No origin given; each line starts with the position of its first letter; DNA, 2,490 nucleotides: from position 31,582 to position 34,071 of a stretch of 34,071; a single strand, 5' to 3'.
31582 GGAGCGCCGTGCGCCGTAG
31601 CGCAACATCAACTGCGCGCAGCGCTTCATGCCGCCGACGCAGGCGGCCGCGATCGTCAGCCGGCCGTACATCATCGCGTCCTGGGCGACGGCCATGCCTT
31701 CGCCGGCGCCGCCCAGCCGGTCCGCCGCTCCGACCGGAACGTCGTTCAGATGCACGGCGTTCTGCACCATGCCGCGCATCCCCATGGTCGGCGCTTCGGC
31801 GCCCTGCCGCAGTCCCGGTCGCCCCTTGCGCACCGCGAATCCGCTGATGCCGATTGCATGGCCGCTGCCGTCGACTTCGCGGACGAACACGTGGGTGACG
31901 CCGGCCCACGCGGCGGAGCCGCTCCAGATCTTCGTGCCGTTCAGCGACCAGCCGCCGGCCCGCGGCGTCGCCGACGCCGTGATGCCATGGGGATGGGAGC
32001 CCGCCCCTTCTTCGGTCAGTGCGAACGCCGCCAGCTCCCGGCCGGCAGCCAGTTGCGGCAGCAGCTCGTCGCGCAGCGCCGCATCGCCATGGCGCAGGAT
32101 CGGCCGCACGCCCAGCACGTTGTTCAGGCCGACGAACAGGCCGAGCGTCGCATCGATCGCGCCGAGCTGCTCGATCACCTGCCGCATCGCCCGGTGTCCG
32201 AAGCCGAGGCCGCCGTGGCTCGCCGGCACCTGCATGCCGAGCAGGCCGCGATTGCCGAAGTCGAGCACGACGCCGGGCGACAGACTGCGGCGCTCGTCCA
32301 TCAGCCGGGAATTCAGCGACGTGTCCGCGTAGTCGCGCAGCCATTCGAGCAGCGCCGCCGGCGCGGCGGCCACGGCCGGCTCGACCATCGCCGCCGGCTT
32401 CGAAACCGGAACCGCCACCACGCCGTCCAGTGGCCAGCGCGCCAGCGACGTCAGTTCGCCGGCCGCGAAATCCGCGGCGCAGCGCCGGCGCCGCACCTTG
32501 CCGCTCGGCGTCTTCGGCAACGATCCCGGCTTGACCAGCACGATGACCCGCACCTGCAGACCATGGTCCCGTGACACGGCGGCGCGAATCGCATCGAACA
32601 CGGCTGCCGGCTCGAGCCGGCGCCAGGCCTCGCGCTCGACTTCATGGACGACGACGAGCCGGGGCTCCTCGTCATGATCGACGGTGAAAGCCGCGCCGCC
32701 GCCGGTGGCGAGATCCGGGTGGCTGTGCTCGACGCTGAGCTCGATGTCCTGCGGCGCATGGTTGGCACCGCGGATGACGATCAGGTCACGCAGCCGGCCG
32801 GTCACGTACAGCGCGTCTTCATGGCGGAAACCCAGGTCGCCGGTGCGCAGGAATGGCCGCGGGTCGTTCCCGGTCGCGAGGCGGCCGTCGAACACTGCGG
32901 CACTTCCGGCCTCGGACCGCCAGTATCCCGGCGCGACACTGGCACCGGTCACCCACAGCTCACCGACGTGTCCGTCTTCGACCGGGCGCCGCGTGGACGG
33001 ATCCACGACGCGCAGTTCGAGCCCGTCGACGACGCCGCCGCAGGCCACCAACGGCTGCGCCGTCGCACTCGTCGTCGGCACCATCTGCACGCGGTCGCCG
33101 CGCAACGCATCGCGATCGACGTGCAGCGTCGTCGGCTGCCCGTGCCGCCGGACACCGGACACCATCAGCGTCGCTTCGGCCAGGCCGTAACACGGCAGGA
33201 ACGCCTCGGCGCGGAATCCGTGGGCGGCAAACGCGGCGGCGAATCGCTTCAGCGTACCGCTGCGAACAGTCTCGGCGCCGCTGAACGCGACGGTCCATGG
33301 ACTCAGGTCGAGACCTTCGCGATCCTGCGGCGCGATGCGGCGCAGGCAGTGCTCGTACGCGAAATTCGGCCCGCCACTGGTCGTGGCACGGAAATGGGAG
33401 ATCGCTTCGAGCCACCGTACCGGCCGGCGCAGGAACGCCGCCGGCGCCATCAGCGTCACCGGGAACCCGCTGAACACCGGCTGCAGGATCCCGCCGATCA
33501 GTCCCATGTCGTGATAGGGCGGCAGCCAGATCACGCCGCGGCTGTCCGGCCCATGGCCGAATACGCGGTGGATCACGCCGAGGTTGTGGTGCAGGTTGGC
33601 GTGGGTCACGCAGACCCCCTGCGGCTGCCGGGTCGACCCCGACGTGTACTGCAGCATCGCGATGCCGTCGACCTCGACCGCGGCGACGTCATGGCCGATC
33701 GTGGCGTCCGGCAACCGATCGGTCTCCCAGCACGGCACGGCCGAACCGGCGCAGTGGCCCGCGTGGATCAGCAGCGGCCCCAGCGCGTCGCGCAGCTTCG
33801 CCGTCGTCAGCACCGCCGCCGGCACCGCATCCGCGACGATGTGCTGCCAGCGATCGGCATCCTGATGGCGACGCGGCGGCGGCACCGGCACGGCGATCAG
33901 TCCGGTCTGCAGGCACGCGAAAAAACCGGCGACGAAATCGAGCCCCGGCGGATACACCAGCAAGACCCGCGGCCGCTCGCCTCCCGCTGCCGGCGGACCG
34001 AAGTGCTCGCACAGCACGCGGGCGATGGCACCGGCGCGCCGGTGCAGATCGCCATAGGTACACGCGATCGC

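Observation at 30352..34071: Fused FAAL-ACAD-ACP loading protein: activation, carrier loading and probable desaturation of the lipid starter in one polypeptide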

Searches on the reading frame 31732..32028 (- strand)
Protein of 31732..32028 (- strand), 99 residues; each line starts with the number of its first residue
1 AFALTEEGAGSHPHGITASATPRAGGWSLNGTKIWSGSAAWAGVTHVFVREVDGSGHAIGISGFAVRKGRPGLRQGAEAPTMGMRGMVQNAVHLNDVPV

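Call 77: search_solved_structures(query=window:31732-32028:-, max_evalue=0.01, show_alignments=5)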
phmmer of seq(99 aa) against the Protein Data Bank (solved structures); distinct sequences matched with E-value up to 0.01: 61 (the best 60 are shown).
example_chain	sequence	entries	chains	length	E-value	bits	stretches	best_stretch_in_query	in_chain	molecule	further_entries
2ix5_A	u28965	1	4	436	2.9e-10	43.4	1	2-91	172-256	ACYL-COENZYME A OXIDASE 4, PEROXISOMAL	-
2ix6_A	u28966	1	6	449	3e-10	43.3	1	2-91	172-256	ACYL-COENZYME A OXIDASE 4, PEROXISOMAL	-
6af6_A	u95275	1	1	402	5.9e-09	39.1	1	3-96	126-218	L-prolyl-[peptidyl-carrier protein] dehydrogenase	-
5zw0_A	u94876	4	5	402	6.2e-09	39.1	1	3-96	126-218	L-prolyl-[peptidyl-carrier protein] dehydrogenase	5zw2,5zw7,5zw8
7y0a_A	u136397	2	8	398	1.5e-08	37.8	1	2-87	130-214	Short-chain specific acyl-CoA dehydrogenase, mitochondrial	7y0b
8sgs_A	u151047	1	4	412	1.6e-08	37.8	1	2-87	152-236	Short-chain specific acyl-CoA dehydrogenase, mitochondrial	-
1jqi_A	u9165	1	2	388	2.1e-08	37.4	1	2-87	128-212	short chain acyl-CoA dehydrogenase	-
2dvl_A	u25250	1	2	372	2.3e-08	37.2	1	1-96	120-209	Acyl-CoA dehydrogenase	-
5ol2_C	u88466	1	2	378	2.4e-08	37.2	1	1-92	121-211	Acyl-CoA dehydrogenase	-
4m9a_A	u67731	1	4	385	3.2e-08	36.8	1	1-87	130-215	Acyl-CoA dehydrogenase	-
2vig_A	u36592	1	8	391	9.7e-08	35.2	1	2-87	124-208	SHORT-CHAIN SPECIFIC ACYL-COA DEHYDROGENASE,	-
4kto_A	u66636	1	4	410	1.3e-07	34.9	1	1-90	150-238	isovaleryl-CoA dehydrogenase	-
8w0z_A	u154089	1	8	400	2.6e-07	33.9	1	1-88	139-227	Long-chain specific acyl-CoA dehydrogenase, mitochondrial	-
8w0t_A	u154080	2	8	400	2.6e-07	33.9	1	1-88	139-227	Long-chain specific acyl-CoA dehydrogenase, mitochondrial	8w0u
3nf4_A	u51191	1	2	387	2.7e-07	33.8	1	1-88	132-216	acyl-CoA dehydrogenase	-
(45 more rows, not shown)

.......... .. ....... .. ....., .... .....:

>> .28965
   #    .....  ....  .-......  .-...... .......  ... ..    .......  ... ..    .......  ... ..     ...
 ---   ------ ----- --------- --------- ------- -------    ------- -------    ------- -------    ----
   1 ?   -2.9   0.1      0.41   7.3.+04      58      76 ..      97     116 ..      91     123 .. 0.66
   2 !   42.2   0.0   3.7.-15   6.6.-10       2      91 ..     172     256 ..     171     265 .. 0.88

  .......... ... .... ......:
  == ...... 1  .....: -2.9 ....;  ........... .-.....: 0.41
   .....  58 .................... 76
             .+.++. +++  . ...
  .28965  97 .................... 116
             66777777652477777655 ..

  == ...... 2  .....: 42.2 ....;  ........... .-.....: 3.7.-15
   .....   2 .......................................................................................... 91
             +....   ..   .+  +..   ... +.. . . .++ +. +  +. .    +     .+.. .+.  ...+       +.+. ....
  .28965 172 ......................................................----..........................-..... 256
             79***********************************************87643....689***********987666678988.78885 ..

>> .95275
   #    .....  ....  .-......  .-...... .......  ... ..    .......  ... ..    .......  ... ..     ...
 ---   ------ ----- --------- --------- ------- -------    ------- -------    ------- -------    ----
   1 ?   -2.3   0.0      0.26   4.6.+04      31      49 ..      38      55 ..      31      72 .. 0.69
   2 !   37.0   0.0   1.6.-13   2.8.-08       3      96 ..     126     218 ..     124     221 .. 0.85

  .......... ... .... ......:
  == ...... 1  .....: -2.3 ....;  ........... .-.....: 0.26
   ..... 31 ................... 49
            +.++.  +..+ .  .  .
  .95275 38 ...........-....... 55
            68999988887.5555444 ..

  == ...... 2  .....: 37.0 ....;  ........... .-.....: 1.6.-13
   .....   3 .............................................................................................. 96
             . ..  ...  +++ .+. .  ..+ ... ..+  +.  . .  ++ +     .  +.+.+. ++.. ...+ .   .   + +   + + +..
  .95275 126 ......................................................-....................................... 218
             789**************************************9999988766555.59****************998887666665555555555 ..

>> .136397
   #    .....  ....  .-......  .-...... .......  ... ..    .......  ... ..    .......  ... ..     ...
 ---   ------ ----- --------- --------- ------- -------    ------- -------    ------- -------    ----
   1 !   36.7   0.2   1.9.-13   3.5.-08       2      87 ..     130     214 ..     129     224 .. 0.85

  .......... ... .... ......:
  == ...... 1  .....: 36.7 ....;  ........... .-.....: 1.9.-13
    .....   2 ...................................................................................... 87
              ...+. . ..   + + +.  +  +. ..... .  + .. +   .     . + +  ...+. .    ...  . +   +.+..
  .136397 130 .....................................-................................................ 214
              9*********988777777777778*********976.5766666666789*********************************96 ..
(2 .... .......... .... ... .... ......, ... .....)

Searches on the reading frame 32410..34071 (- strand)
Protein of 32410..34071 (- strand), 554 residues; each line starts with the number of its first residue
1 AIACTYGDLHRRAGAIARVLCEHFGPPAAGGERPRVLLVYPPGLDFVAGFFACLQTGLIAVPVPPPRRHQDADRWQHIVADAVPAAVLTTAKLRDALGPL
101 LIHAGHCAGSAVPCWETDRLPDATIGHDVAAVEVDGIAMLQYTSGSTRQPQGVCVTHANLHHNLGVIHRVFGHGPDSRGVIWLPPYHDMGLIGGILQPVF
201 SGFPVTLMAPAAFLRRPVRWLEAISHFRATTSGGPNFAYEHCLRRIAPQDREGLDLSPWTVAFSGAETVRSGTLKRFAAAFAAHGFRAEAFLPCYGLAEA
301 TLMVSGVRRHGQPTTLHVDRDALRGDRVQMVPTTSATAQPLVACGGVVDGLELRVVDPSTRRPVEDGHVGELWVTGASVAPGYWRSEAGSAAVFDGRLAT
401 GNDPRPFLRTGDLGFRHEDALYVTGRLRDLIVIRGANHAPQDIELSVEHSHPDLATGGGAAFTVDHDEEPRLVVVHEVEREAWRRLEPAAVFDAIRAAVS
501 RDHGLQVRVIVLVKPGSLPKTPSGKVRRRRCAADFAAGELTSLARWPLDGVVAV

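Call 23: search_solved_structures(query=window:32410-34071:-, max_evalue=1e-20, show_alignments=2)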
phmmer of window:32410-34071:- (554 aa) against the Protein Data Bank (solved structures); distinct sequences matched with E-value up to 1e-20: 18.
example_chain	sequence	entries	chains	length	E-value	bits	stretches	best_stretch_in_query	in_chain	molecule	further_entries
7r7e_A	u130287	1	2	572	6e-148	497.2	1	3-546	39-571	Polyketide synthase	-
7r7g_A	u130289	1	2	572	7.9e-148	496.8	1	3-546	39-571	Polyketide synthase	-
7r7f_A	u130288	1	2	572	1.5e-147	495.9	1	3-546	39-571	Polyketide synthase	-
3kxw_A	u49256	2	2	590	1.2e-119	403.7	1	4-550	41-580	Saframycin Mx1 synthetase B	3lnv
5hm3_A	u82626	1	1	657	1.2e-89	304.7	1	34-473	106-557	Long-chain-fatty-acid--AMP ligase FadD32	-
8hd4_A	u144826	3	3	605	4.9e-87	296.1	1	6-549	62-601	Long-chain-fatty-acid--AMP ligase FadD23 | Fatty-acid-CoA ligase FadD23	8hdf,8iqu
5ey9_A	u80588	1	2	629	1.8e-86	294.2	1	34-542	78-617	Long-chain-fatty-acid--AMP ligase FadD32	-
5d6j_A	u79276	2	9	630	9.8e-86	291.8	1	34-541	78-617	Acyl-CoA synthase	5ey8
5icr_A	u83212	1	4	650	1.1e-85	291.6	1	34-541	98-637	Acyl-CoA synthase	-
3pbk_A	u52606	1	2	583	6e-73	249.6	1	34-532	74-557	Fatty Acyl-Adenylate Ligase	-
7wua_A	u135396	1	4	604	2.7e-71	244.1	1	28-529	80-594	Acyl-CoA synthase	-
3e53_A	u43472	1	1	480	3.6e-69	237.1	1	1-426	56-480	FATTY-ACID-CoA LIGASE FADD28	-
3t5a_A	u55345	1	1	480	4.4e-68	233.5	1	1-426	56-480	Long-chain-fatty-acid--AMP ligase FadD28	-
8hcz_A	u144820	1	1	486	1.2e-65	225.5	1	6-431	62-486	Long-chain-fatty-acid--AMP ligase FadD23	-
5d6n_A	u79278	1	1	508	1.9e-64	221.5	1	34-427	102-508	Acyl-CoA synthase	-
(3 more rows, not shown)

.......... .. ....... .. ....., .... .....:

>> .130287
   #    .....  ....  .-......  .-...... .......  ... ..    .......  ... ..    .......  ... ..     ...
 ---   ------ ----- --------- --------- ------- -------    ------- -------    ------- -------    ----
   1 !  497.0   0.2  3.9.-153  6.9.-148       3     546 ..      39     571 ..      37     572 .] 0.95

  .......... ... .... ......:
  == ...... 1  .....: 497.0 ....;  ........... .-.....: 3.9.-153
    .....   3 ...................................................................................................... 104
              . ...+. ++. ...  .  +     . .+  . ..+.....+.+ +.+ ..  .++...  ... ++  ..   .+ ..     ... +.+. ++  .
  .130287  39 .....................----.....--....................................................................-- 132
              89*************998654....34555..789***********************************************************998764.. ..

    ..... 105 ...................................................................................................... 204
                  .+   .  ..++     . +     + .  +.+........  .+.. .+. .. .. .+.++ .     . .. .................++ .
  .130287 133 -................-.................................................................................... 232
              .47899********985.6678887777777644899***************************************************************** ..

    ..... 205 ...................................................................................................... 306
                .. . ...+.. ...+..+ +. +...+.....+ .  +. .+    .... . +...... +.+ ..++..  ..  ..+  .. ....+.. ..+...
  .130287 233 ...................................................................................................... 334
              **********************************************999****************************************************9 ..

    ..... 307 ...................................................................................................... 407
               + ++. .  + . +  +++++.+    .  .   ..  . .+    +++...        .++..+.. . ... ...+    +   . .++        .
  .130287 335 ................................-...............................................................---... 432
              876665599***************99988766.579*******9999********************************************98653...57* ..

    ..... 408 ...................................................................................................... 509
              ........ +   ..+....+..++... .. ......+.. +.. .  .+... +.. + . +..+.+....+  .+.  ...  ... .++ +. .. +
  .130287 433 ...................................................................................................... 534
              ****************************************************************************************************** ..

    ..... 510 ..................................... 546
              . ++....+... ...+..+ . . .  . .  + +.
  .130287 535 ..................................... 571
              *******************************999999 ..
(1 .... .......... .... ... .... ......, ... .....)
